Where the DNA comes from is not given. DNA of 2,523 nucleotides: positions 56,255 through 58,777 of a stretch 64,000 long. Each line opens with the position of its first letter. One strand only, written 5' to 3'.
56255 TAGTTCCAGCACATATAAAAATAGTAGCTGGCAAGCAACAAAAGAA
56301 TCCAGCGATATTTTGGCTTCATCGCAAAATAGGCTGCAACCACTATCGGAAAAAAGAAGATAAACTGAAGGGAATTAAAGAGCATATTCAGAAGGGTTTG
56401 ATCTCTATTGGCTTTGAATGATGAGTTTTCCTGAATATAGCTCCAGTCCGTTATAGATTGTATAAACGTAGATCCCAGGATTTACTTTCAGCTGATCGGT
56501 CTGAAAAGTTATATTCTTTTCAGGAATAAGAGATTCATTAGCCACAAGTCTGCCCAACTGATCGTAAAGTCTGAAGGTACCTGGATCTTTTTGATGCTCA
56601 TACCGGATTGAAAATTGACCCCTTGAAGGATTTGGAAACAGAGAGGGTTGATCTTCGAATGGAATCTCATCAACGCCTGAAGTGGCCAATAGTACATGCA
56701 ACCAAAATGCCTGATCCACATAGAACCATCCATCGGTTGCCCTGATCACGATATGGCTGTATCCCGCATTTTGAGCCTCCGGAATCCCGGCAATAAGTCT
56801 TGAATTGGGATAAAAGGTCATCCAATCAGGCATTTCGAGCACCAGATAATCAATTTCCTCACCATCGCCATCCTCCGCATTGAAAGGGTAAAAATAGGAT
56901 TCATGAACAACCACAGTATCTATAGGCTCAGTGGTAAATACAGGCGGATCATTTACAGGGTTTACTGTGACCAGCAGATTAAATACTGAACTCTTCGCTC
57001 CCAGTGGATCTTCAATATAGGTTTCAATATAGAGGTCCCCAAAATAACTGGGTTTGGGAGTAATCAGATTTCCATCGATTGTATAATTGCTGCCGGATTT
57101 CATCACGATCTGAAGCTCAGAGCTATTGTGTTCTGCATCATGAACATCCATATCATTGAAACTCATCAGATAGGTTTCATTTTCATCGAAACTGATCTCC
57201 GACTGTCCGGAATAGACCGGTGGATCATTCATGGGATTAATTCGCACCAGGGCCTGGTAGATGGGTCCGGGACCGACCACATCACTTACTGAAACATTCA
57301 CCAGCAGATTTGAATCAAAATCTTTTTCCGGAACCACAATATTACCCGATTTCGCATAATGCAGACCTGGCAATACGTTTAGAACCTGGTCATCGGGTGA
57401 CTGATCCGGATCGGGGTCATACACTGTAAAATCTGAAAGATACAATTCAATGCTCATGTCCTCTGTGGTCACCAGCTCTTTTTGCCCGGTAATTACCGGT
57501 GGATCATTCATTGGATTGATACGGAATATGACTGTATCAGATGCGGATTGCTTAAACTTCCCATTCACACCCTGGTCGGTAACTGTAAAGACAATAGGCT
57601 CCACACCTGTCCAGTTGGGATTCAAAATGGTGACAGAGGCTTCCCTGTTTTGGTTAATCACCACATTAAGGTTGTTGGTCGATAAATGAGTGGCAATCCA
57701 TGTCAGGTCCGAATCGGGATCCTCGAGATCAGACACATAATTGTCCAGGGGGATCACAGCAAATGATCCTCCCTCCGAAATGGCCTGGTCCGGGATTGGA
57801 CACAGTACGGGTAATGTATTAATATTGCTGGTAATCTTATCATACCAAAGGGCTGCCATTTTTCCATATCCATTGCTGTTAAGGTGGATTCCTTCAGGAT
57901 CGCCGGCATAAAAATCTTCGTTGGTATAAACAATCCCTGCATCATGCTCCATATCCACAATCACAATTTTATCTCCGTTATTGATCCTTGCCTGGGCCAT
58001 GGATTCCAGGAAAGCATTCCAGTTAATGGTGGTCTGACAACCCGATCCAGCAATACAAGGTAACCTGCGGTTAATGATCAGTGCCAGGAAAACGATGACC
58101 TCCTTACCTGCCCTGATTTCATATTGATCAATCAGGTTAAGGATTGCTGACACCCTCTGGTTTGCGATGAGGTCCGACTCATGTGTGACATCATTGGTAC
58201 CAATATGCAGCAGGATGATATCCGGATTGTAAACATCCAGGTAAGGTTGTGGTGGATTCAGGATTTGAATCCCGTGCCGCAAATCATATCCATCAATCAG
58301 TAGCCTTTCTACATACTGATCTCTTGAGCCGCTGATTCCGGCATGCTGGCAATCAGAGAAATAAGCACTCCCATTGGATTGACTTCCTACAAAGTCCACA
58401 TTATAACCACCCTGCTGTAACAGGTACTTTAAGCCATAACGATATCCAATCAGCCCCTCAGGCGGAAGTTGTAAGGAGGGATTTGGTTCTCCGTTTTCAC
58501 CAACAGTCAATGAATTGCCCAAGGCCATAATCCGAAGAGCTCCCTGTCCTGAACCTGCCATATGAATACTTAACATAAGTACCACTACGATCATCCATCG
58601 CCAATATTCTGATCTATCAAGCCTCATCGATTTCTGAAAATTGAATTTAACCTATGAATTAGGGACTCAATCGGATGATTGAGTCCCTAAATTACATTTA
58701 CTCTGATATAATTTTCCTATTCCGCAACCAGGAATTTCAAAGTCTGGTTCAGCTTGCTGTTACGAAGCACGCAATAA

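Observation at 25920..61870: AT-rich composite island: Wzx/Wzy polysaccharide locus interleaved with five T9SS cargo genes carrying glycan-active or glycan-binding heads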

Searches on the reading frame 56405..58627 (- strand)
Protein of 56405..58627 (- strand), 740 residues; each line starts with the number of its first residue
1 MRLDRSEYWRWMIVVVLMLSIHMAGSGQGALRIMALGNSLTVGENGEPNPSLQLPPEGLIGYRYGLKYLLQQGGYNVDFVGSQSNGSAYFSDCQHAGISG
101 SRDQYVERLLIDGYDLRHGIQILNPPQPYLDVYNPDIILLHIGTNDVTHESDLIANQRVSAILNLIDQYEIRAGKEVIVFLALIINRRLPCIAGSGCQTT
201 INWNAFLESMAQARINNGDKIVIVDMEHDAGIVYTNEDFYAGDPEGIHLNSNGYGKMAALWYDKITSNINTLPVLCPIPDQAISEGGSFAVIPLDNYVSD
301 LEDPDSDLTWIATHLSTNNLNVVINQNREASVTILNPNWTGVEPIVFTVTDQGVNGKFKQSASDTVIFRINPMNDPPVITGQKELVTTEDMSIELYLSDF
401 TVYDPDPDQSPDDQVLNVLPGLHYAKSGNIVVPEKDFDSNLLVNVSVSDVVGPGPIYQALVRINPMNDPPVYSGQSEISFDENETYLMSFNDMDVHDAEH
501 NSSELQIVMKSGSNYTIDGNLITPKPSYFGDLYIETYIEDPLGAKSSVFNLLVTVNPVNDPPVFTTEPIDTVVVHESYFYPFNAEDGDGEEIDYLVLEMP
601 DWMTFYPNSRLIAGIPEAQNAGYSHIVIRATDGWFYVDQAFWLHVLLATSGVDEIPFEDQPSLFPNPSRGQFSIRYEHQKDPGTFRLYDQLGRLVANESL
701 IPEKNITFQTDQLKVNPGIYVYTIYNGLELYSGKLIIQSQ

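Call 5: search_protein_families(library=pfam, proteins=[window:56405-58627:-], max_evalue=0.01)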
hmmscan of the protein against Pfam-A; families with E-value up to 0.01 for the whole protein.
window:56405-58627:- (740 aa): 6 families
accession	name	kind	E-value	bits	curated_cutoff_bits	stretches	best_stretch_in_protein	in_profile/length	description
PF17963.7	Big_9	-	1.8e-09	38.8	23.6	1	280-352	10-77/89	Bacterial Ig domain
PF17803.7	Cadherin_4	-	6.8e-09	36.6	25.1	1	365-411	2-46/71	Bacterial cadherin-like domain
PF00657.28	Lipase_GDSL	-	6.5e-08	33.4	23.6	1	33-260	1-207/208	GDSL-like Lipase/Acylhydrolase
PF18962.6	Por_Secre_tail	-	6.5e-08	33.2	27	1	663-737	1-75/75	Secretion system C-terminal sorting domain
PF13472.12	Lipase_GDSL_2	-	2.3e-07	31.9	32.9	1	35-254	1-176/178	GDSL-like Lipase/Acylhydrolase family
PF05345.18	He_PIG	-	0.00053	20.8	24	1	562-633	2-82/96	Putative Ig domain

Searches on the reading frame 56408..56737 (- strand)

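Call 42: search_protein_families(library=ncbifam, proteins=[window:56408-56737:-], max_evalue=0.001)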
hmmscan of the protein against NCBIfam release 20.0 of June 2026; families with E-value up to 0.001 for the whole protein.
window:56408-56737:- (110 aa): 2 families
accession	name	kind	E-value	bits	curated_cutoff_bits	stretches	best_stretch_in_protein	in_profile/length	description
TIGR04183.1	Por_Secre_tail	domain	1.6e-10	40.8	23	1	33-108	1-72/72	T9SS type A sorting domain-containing protein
NF038113.1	T9SSA_dep_M36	equivalog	1.3e-07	30.2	885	1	23-108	786-869/869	T9SS-dependent M36 family metallopeptidase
